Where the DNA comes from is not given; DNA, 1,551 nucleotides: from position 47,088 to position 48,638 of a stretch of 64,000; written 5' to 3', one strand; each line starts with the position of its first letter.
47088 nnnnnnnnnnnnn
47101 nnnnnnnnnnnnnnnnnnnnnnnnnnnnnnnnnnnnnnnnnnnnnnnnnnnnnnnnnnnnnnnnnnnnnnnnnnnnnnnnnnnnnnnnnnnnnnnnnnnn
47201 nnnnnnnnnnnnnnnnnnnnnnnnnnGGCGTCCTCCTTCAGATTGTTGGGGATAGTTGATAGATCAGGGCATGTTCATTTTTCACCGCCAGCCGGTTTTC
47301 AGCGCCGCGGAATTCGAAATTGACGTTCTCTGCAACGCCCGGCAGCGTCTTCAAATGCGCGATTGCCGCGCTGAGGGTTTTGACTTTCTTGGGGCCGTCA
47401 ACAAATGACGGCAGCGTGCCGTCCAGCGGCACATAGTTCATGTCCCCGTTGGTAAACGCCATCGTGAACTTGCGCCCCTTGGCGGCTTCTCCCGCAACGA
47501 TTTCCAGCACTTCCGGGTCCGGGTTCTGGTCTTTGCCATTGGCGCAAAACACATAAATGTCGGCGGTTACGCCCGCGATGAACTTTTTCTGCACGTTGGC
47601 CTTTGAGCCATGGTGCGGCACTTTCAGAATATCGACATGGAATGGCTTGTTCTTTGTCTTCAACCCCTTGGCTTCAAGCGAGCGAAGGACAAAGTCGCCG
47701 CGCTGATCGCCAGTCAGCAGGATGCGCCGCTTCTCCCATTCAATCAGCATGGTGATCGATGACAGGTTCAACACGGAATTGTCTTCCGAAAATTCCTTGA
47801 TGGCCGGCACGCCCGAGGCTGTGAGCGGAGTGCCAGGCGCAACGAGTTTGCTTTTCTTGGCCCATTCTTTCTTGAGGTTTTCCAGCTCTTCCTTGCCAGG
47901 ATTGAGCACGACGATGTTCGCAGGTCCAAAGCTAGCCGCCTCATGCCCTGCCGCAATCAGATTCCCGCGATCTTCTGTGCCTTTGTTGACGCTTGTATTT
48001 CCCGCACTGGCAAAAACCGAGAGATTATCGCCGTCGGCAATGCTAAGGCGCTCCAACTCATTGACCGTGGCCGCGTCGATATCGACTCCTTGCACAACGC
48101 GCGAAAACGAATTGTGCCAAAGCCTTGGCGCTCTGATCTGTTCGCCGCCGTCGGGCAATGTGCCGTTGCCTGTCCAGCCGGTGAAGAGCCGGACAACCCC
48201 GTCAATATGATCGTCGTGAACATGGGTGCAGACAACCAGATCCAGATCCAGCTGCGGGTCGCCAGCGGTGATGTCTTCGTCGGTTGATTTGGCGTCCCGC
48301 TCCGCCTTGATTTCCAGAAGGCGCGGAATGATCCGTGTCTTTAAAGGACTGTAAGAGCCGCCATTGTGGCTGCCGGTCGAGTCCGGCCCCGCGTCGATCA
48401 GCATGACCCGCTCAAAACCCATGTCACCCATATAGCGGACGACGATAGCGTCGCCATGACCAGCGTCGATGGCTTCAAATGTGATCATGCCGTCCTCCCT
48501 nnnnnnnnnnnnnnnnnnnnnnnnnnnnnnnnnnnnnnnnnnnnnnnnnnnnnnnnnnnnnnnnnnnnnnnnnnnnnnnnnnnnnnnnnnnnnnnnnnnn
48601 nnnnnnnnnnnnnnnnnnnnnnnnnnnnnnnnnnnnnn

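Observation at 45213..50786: Tight four-gene operon of signal-less hydrolases (S8 protease, ComEC-type MBL, patatin lipase, amidase_2+SH3b) convergent on the CIS locus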

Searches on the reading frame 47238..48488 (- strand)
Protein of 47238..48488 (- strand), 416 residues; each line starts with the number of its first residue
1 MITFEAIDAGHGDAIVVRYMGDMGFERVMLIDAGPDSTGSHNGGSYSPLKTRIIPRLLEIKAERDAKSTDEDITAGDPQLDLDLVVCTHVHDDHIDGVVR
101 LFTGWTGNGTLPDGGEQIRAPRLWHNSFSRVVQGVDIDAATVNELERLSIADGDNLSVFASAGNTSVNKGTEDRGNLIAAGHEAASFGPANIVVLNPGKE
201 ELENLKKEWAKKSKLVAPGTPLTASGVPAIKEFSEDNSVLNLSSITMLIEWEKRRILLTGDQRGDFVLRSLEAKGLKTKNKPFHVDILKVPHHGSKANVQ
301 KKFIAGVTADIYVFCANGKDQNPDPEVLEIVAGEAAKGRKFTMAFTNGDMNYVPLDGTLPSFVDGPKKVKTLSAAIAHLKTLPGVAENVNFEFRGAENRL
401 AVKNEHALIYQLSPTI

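Call 3: search_protein_families(library=pfam, proteins=[window:47238-48488:-], max_evalue=0.01)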
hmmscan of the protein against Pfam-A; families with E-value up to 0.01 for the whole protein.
window:47238-48488:- (416 aa): 1 family
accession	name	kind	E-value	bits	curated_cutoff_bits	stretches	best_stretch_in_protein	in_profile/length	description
PF00753.33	Lactamase_B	-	0.00018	22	22.7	0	72-101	34-63/196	Metallo-beta-lactamase superfamily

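Call 4: search_protein_families(library=padloc, proteins=[window:47238-48488:-], max_evalue=0.01)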
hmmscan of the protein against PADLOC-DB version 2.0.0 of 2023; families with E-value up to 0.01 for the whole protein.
window:47238-48488:- (416 aa): 6 families
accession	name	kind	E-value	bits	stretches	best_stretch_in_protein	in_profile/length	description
PDLC03854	LmuA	-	5.4e-45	152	1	1-335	2-307/345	-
PDLC03805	RTasMBL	-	6.8e-27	92.5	1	7-327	6-270/322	DRT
PDLC02158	Avs1a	-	2.8e-26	90.6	2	232-345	245-358/392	-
PDLC04677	PDC-M48B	-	2.4e-10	38.3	1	235-339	208-308/339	-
PDLC04676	PDC-M48B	-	5.2e-10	36.7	1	235-303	209-276/357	-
PDLC04675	PDC-M48B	-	1.3e-05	22.6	1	237-313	152-226/291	-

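Call 6: search_protein_families(library=ncbifam, proteins=[window:47238-48488:-], max_evalue=0.01)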
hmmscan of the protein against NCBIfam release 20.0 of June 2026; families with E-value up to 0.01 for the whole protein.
window:47238-48488:- (416 aa): 6 families
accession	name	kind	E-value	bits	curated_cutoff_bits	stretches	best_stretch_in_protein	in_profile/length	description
NF041809.1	Avs1a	equivalog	1.8e-33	115.9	420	2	231-349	242-360/387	AVAST type 1 anti-phage system MBL fold metallo-hydrolase Avs1a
NF058524.1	6A-MBL_enzyme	equivalog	3.3e-07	29.8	220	1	77-299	52-260/346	anti-phage 6A-MBL system MBL-fold protein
NF008580.0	PRK11539.1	equivalog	5.1e-06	25.1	969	1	240-312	620-687/758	ComEC family protein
TIGR00361.1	ComEC_Rec2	equivalog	8.1e-06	24.2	190.05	1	236-316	558-632/663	DNA internalization-related competence protein ComEC/Rec2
NF049846.1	blaAHM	exception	5.3e-05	22.3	590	1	241-332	194-277/304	AHM family subclass B3-like metallo-beta-lactamase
TIGR03413.1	GSH_gloB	equivalog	0.0061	16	200.8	0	78-105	40-67/248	hydroxyacylglutathione hydrolase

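Call 7: find_encoding_contigs(protein=window:47238-48488:-, flank=10000, max_places=10)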
Protein window:47238-48488:- (416 aa): 1 contig read that carries it; 1 place shown.
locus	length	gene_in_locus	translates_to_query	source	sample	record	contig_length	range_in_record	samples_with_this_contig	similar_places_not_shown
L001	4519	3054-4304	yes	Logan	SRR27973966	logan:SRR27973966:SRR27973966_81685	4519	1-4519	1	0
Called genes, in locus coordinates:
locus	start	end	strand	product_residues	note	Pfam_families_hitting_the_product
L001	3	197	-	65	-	?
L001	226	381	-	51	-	-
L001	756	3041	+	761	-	PF00082:Peptidase_S8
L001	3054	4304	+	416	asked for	-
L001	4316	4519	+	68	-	?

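Call 47: find_homologous_proteins(query=window:47238-48488:-, max_evalue=0.00001)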
Query window:47238-48488:- (416 aa): 1220 proteins with E <= 0.00001 among 8000 candidates; the best 120 are listed.
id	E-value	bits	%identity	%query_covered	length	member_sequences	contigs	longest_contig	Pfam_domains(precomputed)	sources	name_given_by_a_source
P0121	2.6e-255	865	92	100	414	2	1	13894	-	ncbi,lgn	-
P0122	3.3e-178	611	69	100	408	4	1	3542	PF00753.34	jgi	jgi:beta-lactamase superfamily II metal-dependent hydrolase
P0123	8.6e-178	609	70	100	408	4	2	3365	PF00753.34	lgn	-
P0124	8.3e-175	600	68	99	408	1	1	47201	PF00753.34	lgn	-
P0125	1.8e-162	559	65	99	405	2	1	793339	PF00753.34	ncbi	-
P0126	4.9e-161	554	64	99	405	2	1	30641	-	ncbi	-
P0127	7.1e-138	478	65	85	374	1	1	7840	PF00753.34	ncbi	-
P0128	2.7e-129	450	83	58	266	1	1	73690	-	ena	-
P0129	4.9e-119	416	52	99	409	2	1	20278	-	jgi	jgi:hypothetical protein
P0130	2.1e-118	414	51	99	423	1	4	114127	-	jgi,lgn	jgi:hypothetical protein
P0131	1.4e-117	411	52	99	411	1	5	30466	-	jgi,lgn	jgi:beta-lactamase superfamily II metal-dependent hydrolase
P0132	2.2e-116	407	51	99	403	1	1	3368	-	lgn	-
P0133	6.9e-116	406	50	99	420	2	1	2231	-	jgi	jgi:ribonuclease BN (tRNA processing enzyme)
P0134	1.0e-115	405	51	99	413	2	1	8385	-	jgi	jgi:hypothetical protein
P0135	1.2e-115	405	52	100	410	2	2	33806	-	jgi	jgi:hypothetical protein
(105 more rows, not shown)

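Call 60: predict_structure(alignment_id=A2)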
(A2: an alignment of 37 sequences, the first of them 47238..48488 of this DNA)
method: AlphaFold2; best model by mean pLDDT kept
length: 416 residues; sequences in the alignment: 37
mean_pLDDT: 89.2   pTM: 0.90
mean pLDDT of the five models: 89.2, 89.1, 87.7, 86.4, 86.4
residues with pLDDT >= 90: 293; 70-90: 90; 50-70: 17; < 50: 16
segments of 3 or more residues with pLDDT < 50: 218-233
pLDDT, mean of each block of 10 residues (from residue 1): 96 95 96 83 74 97 98 97 95 91 94 96 91 80 73 89 93 85 91 93 83 64 36 58 91 97 94 95 98 93 97 93 95 96 95 92 87 97 97 95 96 94
secondary structure, 60 per line:
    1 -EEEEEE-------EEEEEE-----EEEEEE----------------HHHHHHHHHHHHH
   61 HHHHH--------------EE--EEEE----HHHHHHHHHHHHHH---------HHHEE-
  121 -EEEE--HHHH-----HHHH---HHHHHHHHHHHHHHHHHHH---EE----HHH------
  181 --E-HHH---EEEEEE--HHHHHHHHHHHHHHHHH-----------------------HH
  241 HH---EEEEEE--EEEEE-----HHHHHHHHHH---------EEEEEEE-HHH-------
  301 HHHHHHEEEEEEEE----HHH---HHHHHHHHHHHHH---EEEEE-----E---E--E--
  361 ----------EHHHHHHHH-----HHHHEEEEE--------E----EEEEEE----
elements in order: E2-7 E15-20 E26-31 H48-65 E84-87 H92-105 E122-125 H128-131 H137-140 H144-162 E191-196 H199-215 H239-242 E246-251 E254-258 H264-273 E283-289 H301-306 E307-314 H325-337 E341-345 H372-379 H385-388 E389-393 E407-412

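Call 63: fold_search(model_id=the predicted structure, library=pdb)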
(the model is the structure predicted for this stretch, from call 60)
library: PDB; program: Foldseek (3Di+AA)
matches with E <= 10: 754; with E <= 0.001: 83
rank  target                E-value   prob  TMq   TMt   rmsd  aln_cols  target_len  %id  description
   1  9ic4                  3.8e-12  1.00  0.49  0.74   5.5       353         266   18  Crystal structure of beta-lactamase-like domain of ComEC from Moorella glycerini (released 2025-10-01)
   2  2bib                  1.1e-10  1.00  0.41  0.32   8.3       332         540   18  Crystal structure of the complete modular teichioic acid phosphorylcholine esterase Pce (CbpE) from Streptococcus pneumo (released 2005-05-09)
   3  1wra_A                1.2e-10  1.00  0.40  0.52   8.6       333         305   18  Crystal Structure of Phosphorylcholine Esterase Domain of the Virulence Factor Choline Binding Protein E from Streptoc (released 2005-05-31)
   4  1wra_B                4.6e-10  1.00  0.39  0.51   8.7       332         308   19  Crystal Structure of Phosphorylcholine Esterase Domain of the Virulence Factor Choline Binding Protein E from Streptoc (released 2005-05-31)
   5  9a5v_B                2.8e-06  1.00  0.31  0.24  16.3       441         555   14  Integrative model of RNJ2-RNJ1 by crosslinking MS and deep learning (released 2024-09-18)
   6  1zkp_C                6.4e-06  1.00  0.35  0.54   8.6       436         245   10  1.5A Resolution Crystal Structure of a Metallo Beta Lactamase Family Protein, the ELAC Homolgue of Bacillus anthracis, (released 2005-06-21)
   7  8a90_B                7.6e-06  1.00  0.30  0.25   9.7       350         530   10  Crystal structure of FrsH (released 2023-07-12)
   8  6i1d_A                8.5e-06  1.00  0.28  0.26  13.3       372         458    9  Structure of the Ysh1-Mpe1 nuclease complex from S.cerevisiae (released 2019-02-13)
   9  9nh6_H                8.5e-06  1.00  0.28  0.20  13.6       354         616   11  CRYO-EM STRUCTURE OF HUMAN U7 SNRNP WITH METHYLATED noncleavable H2A* SUBSTRATE PRE-MRNA (COMPOSITE MAP) (released 2026-01-21)
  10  6q55                  8.5e-06  1.00  0.27  0.25  12.8       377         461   12  Crystal structure of Cryptosporidium hominis CPSF3 in complex with Compound 61 (released 2019-11-20)
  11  9nh5_H                9.6e-06  1.00  0.28  0.25  13.1       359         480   10  CRYO-EM STRUCTURE OF HUMAN U7 SNRNP WITH METHYLATED noncleavable H2A* SUBSTRATE PRE-MRNA (core region) (released 2026-01-21)
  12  3zq4_D                1.0e-05  1.00  0.30  0.24  16.3       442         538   13  Unusual, dual endo- and exo-nuclease activity in the degradosome explained by crystal structure analysis of RNase J1 (released 2011-09-14)
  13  6knt_B                1.1e-05  1.00  0.34  0.53   8.3       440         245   10  Crystal structure of the metallo-beta-lactamase fold protein YhfI from Bacillus subtilis (space group P4332) (released 2019-09-18)
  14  1zkp_B                1.4e-05  1.00  0.33  0.50   8.8       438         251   10  1.5A Resolution Crystal Structure of a Metallo Beta Lactamase Family Protein, the ELAC Homolgue of Bacillus anthracis, (released 2005-06-21)
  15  4xww_A                1.6e-05  1.00  0.31  0.25  15.9       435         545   13  Crystal structure of RNase J complexed with RNA (released 2015-12-16)
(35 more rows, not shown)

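Call 75: find_encoding_contigs(protein=P0125, flank=10000, max_places=2)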
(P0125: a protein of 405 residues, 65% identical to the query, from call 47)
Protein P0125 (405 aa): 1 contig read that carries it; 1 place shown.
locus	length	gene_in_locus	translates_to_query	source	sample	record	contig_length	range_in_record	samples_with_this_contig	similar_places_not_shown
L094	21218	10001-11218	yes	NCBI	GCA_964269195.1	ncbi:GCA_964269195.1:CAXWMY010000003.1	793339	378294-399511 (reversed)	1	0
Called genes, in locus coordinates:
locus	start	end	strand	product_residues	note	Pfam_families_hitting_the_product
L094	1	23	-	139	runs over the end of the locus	PF19306:WHD_Lhr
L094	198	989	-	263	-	PF00271:Helicase_C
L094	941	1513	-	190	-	PF00270:DEAD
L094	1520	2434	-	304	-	PF07719:TPR_2 (faint), PF13428:TPR_14 (faint), PF13489:Methyltransf_23, PF13847:Methyltransf_31 (weak), PF08241:Methyltransf_11, PF08242:Methyltransf_12, PF13649:Methyltransf_25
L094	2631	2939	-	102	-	-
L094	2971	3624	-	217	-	-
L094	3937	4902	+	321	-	PF03060:NMO, PF01070:FMN_dh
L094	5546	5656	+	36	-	-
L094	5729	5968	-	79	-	-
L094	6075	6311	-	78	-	-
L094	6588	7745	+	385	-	-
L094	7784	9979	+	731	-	PF00082:Peptidase_S8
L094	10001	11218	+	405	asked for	PF00753:Lactamase_B (weak)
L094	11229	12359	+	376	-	PF01734:Patatin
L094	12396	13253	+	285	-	PF01510:Amidase_2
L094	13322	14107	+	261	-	PF10030:DUF2272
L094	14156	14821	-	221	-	-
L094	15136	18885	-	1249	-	-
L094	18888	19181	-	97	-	-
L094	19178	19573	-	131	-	-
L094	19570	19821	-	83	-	PF17862:AAA_lid_3 (weak)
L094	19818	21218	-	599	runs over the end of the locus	PF22977:WHD, PF00004:AAA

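Call 76: find_encoding_contigs(protein=P0126, flank=10000, max_places=2)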
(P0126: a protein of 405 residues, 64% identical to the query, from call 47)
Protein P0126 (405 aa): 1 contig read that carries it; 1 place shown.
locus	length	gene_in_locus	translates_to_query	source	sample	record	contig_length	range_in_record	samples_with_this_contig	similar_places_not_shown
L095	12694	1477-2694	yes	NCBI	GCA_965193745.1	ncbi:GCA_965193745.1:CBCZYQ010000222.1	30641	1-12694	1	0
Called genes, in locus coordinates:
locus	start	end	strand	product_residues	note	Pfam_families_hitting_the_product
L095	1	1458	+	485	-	?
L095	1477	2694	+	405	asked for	-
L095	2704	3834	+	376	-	PF01734:Patatin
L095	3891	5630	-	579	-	PF01471:PG_binding_1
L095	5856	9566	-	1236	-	-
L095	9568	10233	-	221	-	-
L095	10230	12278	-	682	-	PF22977:WHD, PF00004:AAA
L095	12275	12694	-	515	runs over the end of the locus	-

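Call 79: find_homologous_proteins(query=L095:10230-12278:-, max_evalue=1e-30)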
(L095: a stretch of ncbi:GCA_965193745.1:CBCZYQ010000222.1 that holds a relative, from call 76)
Query L095:10230-12278:- (682 aa): 3063 proteins with E <= 1e-30 among 8000 candidates; the best 120 are listed.
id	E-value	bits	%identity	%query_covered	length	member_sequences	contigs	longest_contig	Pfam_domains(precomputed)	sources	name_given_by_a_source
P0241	0.0e+0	1433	96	100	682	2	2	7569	PF22977.3,PF00004.36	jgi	jgi:hypothetical protein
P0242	0.0e+0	1113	75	100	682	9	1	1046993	PF22977.3,PF00004.36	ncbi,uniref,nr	ncbi:hypothetical protein QO002_004365 [Pararhizobium capsulatum DSM 1112]|uniref:AAA+ ATPase domain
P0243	0.0e+0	1085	74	100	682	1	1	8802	PF22977.3,PF00004.36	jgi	-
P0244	0.0e+0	1066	73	100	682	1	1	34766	PF22977.3,PF00004.36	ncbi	-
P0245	0.0e+0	1066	72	100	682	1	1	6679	PF22977.3,PF00004.36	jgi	-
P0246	0.0e+0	1065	73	100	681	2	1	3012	PF22977.3,PF00004.36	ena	-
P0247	0.0e+0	1064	73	100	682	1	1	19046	PF22977.3,PF00004.36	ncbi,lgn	-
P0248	0.0e+0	1051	72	100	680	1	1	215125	PF22977.3,PF00004.36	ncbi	ncbi:MAG: ATP-binding protein [Allorhizobium sp.]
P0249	0.0e+0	1031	71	100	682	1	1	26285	PF22977.3,PF00004.36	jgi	jgi:hypothetical protein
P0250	0.0e+0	1025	73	97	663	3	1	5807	PF22977.3,PF00004.36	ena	-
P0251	3.2e-273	926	64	100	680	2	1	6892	PF22977.3,PF00004.36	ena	-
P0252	1.2e-272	924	64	100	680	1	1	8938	PF22977.3,PF00004.36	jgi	jgi:ATPase family associated with various cellular activities (AAA)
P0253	1.5e-269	914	64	100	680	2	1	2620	PF22977.3,PF00004.36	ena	-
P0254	7.1e-269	912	63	100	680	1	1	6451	PF22977.3,PF00004.36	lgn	-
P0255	5.2e-268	909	64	99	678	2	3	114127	PF22977.3,PF00004.36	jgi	jgi:hypothetical protein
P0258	6.7e-259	879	62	100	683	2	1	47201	PF22977.3,PF00004.36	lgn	-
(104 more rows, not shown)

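Call 80: find_encoding_contigs(protein=P0258, flank=10000, max_places=1)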
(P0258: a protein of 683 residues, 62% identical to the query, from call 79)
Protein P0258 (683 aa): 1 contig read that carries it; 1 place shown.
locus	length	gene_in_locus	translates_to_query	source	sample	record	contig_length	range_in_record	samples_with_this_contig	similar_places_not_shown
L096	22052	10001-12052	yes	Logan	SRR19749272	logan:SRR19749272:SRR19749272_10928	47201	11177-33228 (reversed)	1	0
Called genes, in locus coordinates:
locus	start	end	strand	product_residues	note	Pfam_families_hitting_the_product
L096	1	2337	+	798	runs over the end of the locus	-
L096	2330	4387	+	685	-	PF01436:NHL (faint), PF09684:Tail_P2_I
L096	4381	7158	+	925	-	-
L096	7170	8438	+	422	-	-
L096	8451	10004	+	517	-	-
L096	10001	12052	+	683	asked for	PF22977:WHD, PF00004:AAA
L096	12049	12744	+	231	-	-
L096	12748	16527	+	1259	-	-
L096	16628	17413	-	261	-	PF10030:DUF2272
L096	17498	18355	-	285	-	PF01510:Amidase_2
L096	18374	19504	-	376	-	PF01734:Patatin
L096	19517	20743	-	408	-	PF00753:Lactamase_B (faint)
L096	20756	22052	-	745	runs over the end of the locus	PF00082:Peptidase_S8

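Call 81: find_encoding_contigs(protein=P0242, flank=10000, max_places=1)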
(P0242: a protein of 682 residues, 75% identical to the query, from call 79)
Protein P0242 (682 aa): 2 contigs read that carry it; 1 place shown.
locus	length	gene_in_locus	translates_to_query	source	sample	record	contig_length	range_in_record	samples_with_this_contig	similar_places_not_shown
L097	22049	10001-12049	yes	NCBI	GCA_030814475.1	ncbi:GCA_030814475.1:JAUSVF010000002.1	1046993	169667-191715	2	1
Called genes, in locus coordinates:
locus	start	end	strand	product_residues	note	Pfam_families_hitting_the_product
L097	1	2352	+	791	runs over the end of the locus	-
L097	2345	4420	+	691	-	PF01436:NHL (faint), PF09684:Tail_P2_I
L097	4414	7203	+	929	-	-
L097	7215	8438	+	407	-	-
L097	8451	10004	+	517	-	-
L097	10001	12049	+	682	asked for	PF22977:WHD, PF00004:AAA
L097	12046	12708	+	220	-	-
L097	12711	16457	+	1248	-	-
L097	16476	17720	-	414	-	PF00067:p450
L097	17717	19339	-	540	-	-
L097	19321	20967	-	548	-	-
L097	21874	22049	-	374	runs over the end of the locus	PF05598:DUF772, PF01609:DDE_Tnp_1, PF13751:DDE_Tnp_1_6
